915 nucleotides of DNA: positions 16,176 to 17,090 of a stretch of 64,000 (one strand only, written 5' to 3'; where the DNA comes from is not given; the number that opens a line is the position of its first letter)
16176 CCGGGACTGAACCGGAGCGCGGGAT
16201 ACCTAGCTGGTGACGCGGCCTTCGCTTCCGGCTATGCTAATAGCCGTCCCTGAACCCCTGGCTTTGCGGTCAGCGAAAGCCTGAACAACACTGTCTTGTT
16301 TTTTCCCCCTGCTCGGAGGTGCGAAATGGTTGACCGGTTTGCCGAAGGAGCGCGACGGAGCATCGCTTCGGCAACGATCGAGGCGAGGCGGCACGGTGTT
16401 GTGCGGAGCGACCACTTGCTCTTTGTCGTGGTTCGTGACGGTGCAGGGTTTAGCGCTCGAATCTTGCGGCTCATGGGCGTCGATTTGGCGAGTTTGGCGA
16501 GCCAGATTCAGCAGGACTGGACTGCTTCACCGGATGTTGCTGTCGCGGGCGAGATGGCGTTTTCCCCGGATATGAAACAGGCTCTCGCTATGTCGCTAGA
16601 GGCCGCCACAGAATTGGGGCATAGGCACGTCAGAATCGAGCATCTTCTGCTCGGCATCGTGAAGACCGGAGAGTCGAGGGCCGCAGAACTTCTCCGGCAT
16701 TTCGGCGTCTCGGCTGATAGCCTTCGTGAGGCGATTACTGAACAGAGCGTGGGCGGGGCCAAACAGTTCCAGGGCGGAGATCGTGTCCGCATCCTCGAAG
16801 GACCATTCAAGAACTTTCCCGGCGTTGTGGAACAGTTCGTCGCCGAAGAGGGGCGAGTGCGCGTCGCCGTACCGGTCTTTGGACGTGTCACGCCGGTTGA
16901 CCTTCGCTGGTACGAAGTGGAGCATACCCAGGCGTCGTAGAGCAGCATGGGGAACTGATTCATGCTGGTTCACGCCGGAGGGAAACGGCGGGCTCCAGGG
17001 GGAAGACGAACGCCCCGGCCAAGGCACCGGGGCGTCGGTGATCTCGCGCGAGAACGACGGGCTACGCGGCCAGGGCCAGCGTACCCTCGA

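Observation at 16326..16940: Stand-alone Clp N-terminal domain fused to a NusG C-terminal (KOW) domain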

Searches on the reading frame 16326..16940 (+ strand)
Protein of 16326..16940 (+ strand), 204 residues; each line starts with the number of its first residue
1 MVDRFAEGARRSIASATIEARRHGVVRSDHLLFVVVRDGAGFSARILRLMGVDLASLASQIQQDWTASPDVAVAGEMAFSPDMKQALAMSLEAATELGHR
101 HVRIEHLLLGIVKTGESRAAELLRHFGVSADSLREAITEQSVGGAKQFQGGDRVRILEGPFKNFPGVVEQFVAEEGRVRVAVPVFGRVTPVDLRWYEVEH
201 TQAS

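Call 3: search_protein_families(library=pfam, proteins=[window:16326-16937:+], max_evalue=1)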
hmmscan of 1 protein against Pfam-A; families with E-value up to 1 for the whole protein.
window:16326-16937:+ (204 aa): 6 families
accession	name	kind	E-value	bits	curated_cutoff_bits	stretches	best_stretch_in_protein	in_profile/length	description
PF02861.25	Clp_N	-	4.5e-20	72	20.7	2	92-139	3-50/53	Clp amino terminal domain, pathogenicity island component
PF00467.35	KOW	-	0.00011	22.4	22.3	1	151-178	2-29/32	KOW motif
PF02809.26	UIM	-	0.056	13.7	21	1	82-92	5-15/17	Ubiquitin interaction motif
PF10671.14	TcpQ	-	0.078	13.5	27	1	65-102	28-64/80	Toxin co-regulated pilus biosynthesis protein Q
PF23284.2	KOW2_Spt5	-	0.079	13.2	28.9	1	151-171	2-22/50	Transcription elongation factor SPT5, second KOW domain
PF23290.1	KOW5_SPT5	-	0.17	11.9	27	1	151-175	3-27/46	Transcription elongation factor SPT5, fifth KOW domain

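Call 4: search_protein_families(library=ncbifam, proteins=[window:16326-16937:+], max_evalue=1)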
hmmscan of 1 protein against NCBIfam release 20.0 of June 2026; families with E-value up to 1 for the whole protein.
window:16326-16937:+ (204 aa): 11 families
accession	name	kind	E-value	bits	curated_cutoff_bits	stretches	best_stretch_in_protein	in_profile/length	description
TIGR00922.1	nusG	equivalog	1.6e-15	57.4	135.7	1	141-200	112-171/172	transcription termination/antitermination protein NusG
NF033606.1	heat_AAA_ClpK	exception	1.1e-13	50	1900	1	26-145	135-251/949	heat shock survival AAA family ATPase ClpK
TIGR03346.1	chaperone_ClpB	equivalog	2.6e-12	45.9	1232.1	1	15-140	13-138/853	ATP-dependent chaperone ClpB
NF033607.0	disagg_AAA_ClpG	exception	1.9e-10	39.4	1900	1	25-145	111-230/932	AAA family protein disaggregase ClpG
TIGR03345.1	VI_ClpV1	equivalog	2e-07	29.7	884.95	2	81-140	3-62/852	type VI secretion system ATPase TssH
TIGR01956.2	NusG_myco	equivalog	2.8e-06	27.1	150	1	113-198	175-236/239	transcription termination/antitermination protein NusG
TIGR02639.1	ClpA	equivalog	4.9e-06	25.1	993.15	1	81-139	3-59/734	ATP-dependent Clp protease ATP-binding subunit ClpA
NF008118.0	PRK10865.1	equivalog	5.3e-05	21.3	1417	1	22-150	25-153/857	ATP-dependent chaperone ClpB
NF033644.1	antiterm_UpxY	subfamily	0.0059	16.6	100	1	144-186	111-152/164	UpxY family transcription antiterminator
NF033641.1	antiterm_LoaP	exception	0.0085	16.2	125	1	142-193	108-159/166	antiterminator LoaP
TIGR01955.1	RfaH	equivalog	0.017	15.1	144.5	1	133-195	93-155/159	transcription/translation regulatory transformer protein RfaH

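Call 6: find_homologous_proteins(query=window:16326-16937:+, max_evalue=0.001)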
Query window:16326-16937:+ (204 aa): 35 proteins with E <= 0.001 among 1413 candidates.
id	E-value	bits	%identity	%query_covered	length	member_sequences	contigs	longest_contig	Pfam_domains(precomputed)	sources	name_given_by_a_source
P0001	7.7e-125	432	100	100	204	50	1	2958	PF02861.26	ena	-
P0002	1.3e-115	402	94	100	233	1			PF02861.26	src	-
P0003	2.5e-66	241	62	100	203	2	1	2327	PF02861.26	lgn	-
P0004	2.1e-21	95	36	68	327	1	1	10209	PF02861.26,PF00004.36,PF23569.2,PF13191.13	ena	-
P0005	2.6e-18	85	35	77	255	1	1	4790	PF02861.26,PF02151.26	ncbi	-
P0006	4.7e-18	84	35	76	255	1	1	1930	PF02861.26,PF02151.26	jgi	-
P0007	5.1e-18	84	35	77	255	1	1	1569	PF02861.26,PF02151.26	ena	-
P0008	9.8e-18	83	35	76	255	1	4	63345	PF02861.26,PF02151.26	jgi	jgi:ATP-dependent Clp protease ATP-binding subunit ClpA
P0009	6.1e-17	80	36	76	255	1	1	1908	PF02861.26,PF02151.26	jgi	jgi:ATP-dependent Clp protease ATP-binding subunit ClpA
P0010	2.1e-15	75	36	66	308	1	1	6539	PF02861.26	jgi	jgi:ATP-dependent Clp protease ATP-binding subunit ClpA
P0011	1.6e-14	72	33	69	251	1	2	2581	PF02861.26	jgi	jgi:ATP-dependent Clp protease ATP-binding subunit ClpA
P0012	2.1e-14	72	35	67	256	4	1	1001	PF02861.26,PF02151.26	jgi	jgi:ATP-dependent Clp protease ATP-binding subunit ClpA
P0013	1.2e-12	66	31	68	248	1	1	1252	PF02861.26,PF02151.26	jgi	jgi:ATP-dependent Clp protease ATP-binding subunit ClpA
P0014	1.3e-12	66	27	66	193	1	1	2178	PF02861.26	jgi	jgi:hypothetical protein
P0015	8.7e-12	63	34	62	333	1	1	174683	PF02861.26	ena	-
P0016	1.1e-11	63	30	68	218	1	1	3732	PF02861.26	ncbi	-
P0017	4.3e-11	61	34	75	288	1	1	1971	PF02861.26,PF01042.27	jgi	jgi:enamine deaminase RidA (YjgF/YER057c/UK114 family)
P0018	2.0e-9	56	26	70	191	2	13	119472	PF02861.26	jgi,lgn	jgi:ATP-dependent Clp protease ATP-binding subunit ClpA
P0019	4.0e-9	55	35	67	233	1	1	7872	PF02861.26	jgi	jgi:transcriptional regulator with XRE-family HTH domain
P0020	4.9e-9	54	35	67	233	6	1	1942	PF02861.26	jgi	jgi:transcriptional regulator with XRE-family HTH domain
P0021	7.2e-9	54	34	67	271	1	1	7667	PF02861.26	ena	-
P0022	1.9e-8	52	29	57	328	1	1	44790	PF02861.26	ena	-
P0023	4.9e-8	51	43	30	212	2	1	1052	PF02861.26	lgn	-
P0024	3.2e-7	48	31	63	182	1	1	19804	PF02861.26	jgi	-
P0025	7.4e-7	47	28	66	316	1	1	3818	PF02861.26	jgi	jgi:Clp amino terminal domain, pathogenicity island component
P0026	1.0e-6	47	31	56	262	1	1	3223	PF02861.26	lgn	-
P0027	2.2e-6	46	43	26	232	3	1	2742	PF02861.26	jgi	jgi:ATP-dependent Clp protease ATP-binding subunit ClpA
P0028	6.8e-6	44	33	63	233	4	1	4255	PF02861.26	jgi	jgi:hypothetical protein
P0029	8.8e-6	44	33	64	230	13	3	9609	PF02861.26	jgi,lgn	jgi:hypothetical protein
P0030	1.9e-5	43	34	63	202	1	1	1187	PF02861.26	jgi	jgi:hypothetical protein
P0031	5.0e-5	41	36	43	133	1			PF02861.26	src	-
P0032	1.1e-4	40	32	43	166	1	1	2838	PF02861.26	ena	-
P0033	3.1e-4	39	25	49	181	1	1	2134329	PF02861.26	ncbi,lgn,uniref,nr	ncbi:ATP-dependent Clp protease ATP-binding subunit ClpC1 [Actinomadura rubteroloni]|uniref:ATP-depe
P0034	3.5e-4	38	32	64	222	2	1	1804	PF02861.26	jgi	jgi:hypothetical protein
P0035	9.9e-4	37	34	47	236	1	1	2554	PF02861.26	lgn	-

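Call 9: find_encoding_contigs(protein=P0003, flank=10000)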
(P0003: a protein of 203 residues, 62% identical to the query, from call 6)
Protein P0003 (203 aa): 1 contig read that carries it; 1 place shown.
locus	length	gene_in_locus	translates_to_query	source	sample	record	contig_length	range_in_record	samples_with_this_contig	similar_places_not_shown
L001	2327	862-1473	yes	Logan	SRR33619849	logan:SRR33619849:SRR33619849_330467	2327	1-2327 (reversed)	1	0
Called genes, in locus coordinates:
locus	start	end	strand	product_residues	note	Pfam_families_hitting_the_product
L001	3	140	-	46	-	?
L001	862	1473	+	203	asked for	PF02861:Clp_N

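Call 10: find_encoding_contigs(protein=P0001, flank=10000)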
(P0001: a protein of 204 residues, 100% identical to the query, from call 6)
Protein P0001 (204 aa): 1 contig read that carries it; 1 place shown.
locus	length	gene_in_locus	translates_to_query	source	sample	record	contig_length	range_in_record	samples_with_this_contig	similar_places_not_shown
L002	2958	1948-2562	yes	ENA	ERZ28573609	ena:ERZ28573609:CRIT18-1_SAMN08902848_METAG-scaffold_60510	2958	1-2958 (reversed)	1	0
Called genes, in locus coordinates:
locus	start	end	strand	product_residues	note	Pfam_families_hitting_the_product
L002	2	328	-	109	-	?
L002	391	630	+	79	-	PF26408:DUF8106 (faint)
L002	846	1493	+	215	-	PF01464:SLT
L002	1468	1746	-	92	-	-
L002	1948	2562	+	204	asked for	PF02861:Clp_N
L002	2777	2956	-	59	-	?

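Call 22: search_solved_structures(query=window:16326-16937:+, max_evalue=0.01, show_alignments=3)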
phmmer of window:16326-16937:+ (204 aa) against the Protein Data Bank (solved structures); distinct sequences matched with E-value up to 0.01: 59.
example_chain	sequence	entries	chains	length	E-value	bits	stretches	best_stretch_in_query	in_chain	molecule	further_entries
7aa4_A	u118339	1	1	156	6.9e-21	78.2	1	1-139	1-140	Negative regulator of genetic competence ClpC/mecB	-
3wdd_A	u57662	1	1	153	7.6e-21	78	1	1-139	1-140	Probable ATP-dependent Clp protease ATP-binding subunit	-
3wdc_A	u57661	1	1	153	8.2e-21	77.9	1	1-139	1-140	Probable ATP-dependent Clp protease ATP-binding subunit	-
6cn8_A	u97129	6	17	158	8.6e-21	77.8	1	1-139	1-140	ATP-dependent Clp protease ATP-binding subunit ClpC1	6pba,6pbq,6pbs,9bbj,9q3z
8xqu_A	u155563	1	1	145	8.8e-21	77.8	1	1-138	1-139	ATP-dependent Clp protease ATP-binding subunit ClpC1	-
8b9u_A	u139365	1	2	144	9.3e-21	77.7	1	1-138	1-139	ATP-dependent Clp protease ATP-binding subunit ClpC1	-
3wdb_A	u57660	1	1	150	1e-20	77.6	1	1-138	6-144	Probable ATP-dependent Clp protease ATP-binding subunit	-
8ibo_A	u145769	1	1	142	1.1e-20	77.5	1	1-137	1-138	Negative regulator of genetic competence ClpC/mecB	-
9din_A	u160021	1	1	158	1.9e-20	76.7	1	3-139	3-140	ATP-dependent Clp protease ATP-binding subunit ClpC1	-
3wde_A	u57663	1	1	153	2e-20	76.6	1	1-139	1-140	Probable ATP-dependent Clp protease ATP-binding subunit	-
8ibp_A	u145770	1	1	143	2.1e-20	76.5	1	1-137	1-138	Negative regulator of genetic competence ClpC/mecB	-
5gui_A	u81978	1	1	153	4.2e-20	75.6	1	1-138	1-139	Chaperone protein ClpC1, chloroplastic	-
9q5p_A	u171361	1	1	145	4.2e-20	75.6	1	1-138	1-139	ATP-dependent Clp protease ATP-binding subunit ClpC1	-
6ucr_A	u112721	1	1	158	5e-20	75.3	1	1-139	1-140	Negative regulator of genetic competence ClpC/mecB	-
8a8u_A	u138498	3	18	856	6.2e-20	75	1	1-200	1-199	ATP-dependent Clp protease ATP-binding subunit ClpC1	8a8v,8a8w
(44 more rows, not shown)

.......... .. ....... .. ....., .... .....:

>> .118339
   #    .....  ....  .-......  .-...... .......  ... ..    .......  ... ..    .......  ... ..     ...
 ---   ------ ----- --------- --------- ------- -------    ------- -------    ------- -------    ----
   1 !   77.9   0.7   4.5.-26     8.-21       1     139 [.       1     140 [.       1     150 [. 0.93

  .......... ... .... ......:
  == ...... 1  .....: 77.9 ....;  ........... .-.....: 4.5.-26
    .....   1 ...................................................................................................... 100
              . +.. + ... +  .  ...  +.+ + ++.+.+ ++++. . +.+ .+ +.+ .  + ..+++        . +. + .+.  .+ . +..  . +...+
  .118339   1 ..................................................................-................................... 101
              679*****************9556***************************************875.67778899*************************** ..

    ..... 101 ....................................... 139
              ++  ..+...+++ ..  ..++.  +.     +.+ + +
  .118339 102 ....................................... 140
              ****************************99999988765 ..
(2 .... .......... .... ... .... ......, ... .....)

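Call 27: find_related_loci(query=A1, collection=genome_contigs, flank=10000)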
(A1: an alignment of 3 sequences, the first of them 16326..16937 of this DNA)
Query A1 (204 aa) in genome_contigs; peptide patterns used: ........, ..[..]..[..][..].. (x = any residue, [..] = any of these).
38 stretches matched a pattern, but none encodes a relative of the query by tblastn (E <= 1e-3).

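Call 28: search_protein_representatives(alignment_id=A1)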
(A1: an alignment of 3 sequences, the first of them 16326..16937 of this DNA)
Query: 3 sequences, 204 profile positions. Proteins with E-value up to 0.001 (for the whole library): 29497; up to 1e-10: 10501; up to 1e-30: 315. The best 150 are listed.
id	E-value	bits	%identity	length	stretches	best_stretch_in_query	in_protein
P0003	1.9e-113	393.3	-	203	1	1-204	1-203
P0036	3.8e-86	304.1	-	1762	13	1-138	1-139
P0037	1.4e-75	269.6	-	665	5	3-141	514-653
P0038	5.3e-75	267.7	-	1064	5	1-138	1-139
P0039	1.1e-71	256.8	-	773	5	3-135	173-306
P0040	1.9e-71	256.1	-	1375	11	1-150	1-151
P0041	1.5e-70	253.2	-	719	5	1-135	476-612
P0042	3.4e-65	235.7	-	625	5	3-136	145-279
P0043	2.2e-64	233.0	-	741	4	1-142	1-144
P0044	3.5e-62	225.8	-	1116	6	1-134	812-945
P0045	6.4e-61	221.7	-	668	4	2-138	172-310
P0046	1.2e-60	220.8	-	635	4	1-146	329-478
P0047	9.5e-60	217.9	-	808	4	12-141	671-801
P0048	1.0e-59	217.8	-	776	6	3-134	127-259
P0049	1.2e-58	214.3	-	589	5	1-140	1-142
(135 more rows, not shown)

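Call 29: find_related_loci(query=A1, collection=metagenome_contigs, flank=10000)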
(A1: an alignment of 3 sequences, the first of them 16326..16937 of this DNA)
Query A1 (204 aa) in metagenome_contigs; peptide patterns used: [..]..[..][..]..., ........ (x = any residue, [..] = any of these).
444 stretches matched a pattern; 9 encode a relative of the query (tblastn E <= 1e-3); 9 distinct loci.
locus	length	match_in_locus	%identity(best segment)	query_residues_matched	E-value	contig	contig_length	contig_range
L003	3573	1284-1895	100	1-204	6e-137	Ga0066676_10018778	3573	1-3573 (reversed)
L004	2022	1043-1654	98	1-204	5e-140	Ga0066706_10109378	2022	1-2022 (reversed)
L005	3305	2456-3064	95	1-204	3e-129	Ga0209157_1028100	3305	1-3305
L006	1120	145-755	97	1-204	1e-109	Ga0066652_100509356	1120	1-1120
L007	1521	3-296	97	107-204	2e-62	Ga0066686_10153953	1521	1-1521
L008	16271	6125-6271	51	145-193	6e-10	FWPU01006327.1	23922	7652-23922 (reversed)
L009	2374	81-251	37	142-198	2e-9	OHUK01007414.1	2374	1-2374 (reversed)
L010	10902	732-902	37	142-198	3e-9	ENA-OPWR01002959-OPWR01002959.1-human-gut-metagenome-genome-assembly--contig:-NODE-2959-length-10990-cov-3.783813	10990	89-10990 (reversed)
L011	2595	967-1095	49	151-193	1e-6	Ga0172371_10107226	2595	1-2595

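Call 30: find_related_loci(query=A1, collection=viral_contigs, flank=10000)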
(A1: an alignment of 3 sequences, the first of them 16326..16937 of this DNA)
Query A1 (204 aa) in viral_contigs; peptide patterns used: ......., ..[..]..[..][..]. (x = any residue, [..] = any of these).
29 stretches matched a pattern, but none encodes a relative of the query by tblastn (E <= 1e-3).

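Call 31: predict_structure(alignment_id=A1)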
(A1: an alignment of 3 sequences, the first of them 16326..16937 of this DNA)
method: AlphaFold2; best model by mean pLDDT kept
length: 204 residues; sequences in the alignment: 3
mean_pLDDT: 42.7   pTM: 0.27
mean pLDDT of the five models: 42.7, 36.3, 33.0, 32.8, 32.6
residues with pLDDT >= 90: 0; 70-90: 0; 50-70: 33; < 50: 171
segments of 3 or more residues with pLDDT < 50: 1-79, 82-84, 91-123, 125-146, 158-161, 172-177, 182-191, 193-204
pLDDT, mean of each block of 10 residues (from residue 1): 34 41 35 37 41 37 34 42 50 44 45 43 46 37 42 53 55 48 45 45 39
secondary structure, 60 per line:
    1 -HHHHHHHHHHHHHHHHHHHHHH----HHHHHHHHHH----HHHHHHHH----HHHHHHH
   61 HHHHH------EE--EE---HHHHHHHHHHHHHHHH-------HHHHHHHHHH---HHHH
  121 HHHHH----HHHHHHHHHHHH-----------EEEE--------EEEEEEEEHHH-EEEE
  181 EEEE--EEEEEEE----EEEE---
elements in order: H2-23 H28-37 H42-49 H54-65 H81-96 H104-113 H117-125 H130-141 E153-156 E165-172 E177-184 E187-193 E198-201

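Call 43: search_dna_similar(query=window:16326-16937:+, collection=plasmids, mode=protein, max_rows=15)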
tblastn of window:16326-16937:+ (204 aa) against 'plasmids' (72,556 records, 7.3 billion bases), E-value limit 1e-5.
Records with a match: 1383; places in all: 1409; records where one place covers at least 80% of the query: 21.
Best place of each record, by identity: <60% 1383.
By first word of the organism name: Klebsiella 1104; Enterobacter 78; Acinetobacter 43; Escherichia 38; Mycobacterium 9; Raoultella 8; Brucella 6; Arthrobacter 6; Citrobacter 6; Paraburkholderia 5; and 41 more.
By predicted mobility (MOB-suite, as given by PLSDB): conjugative 919; non-mobilizable 354; mobilizable 110.
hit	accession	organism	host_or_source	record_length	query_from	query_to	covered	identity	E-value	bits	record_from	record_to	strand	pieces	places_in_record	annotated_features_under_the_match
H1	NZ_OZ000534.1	Shinella sp. WSC3-e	-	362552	1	201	99%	30.5%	1e-12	73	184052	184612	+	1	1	AAA family ATPase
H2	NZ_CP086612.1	Shinella zoogloeoides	-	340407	1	201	99%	30.5%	3e-12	72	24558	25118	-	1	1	AAA family ATPase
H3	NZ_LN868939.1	Nocardia farcinica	not known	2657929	1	199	98%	29.9%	5e-18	88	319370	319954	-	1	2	none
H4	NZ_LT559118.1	Nonomuraea gerenzanensis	-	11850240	1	199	98%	29.9%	9e-18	88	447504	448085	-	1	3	none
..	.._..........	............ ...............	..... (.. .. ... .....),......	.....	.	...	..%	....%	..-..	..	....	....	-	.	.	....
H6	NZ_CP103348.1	Brucella anthropi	-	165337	1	192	94%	30.5%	1e-12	73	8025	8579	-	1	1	AAA family ATPase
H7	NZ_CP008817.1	Brucella anthropi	-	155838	1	192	94%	30.5%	1e-12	73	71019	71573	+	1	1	AAA family ATPase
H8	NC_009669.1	Brucella anthropi ATCC 49188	-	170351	1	192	94%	30.5%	1e-12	73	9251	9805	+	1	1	AAA family ATPase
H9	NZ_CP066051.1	Brucella anthropi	-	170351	1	192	94%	30.5%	1e-12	73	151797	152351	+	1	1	AAA family ATPase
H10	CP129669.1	Agrobacterium tumefaciens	Metal working fluids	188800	1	192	94%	30.5%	1e-12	72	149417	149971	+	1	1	AAA family ATPase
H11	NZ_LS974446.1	Ciceribacter selenitireducens ATCC BAA-1503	-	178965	1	192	94%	30.5%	2e-12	72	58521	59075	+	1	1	AAA family ATPase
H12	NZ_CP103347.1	Brucella anthropi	-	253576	1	192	94%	29.5%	1e-11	70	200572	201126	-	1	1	AAA family ATPase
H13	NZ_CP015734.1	Arthrobacter sp. U41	Purified bacterial strains from deep ...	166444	1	187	92%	29.4%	4e-15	80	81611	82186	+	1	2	ATP-dependent Clp protease ATP-binding subunit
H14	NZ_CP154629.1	Acetoanaerobium noterae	cell culture,Sludge of a digestion ...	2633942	1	192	94%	28.2%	7e-7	56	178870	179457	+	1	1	none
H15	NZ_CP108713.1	Streptomyces sp. NBC_01001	-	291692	2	198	97%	27.0%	9e-6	53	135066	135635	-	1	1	clpB: ATP-dependent chaperone ClpB | chaperone modulator CbpM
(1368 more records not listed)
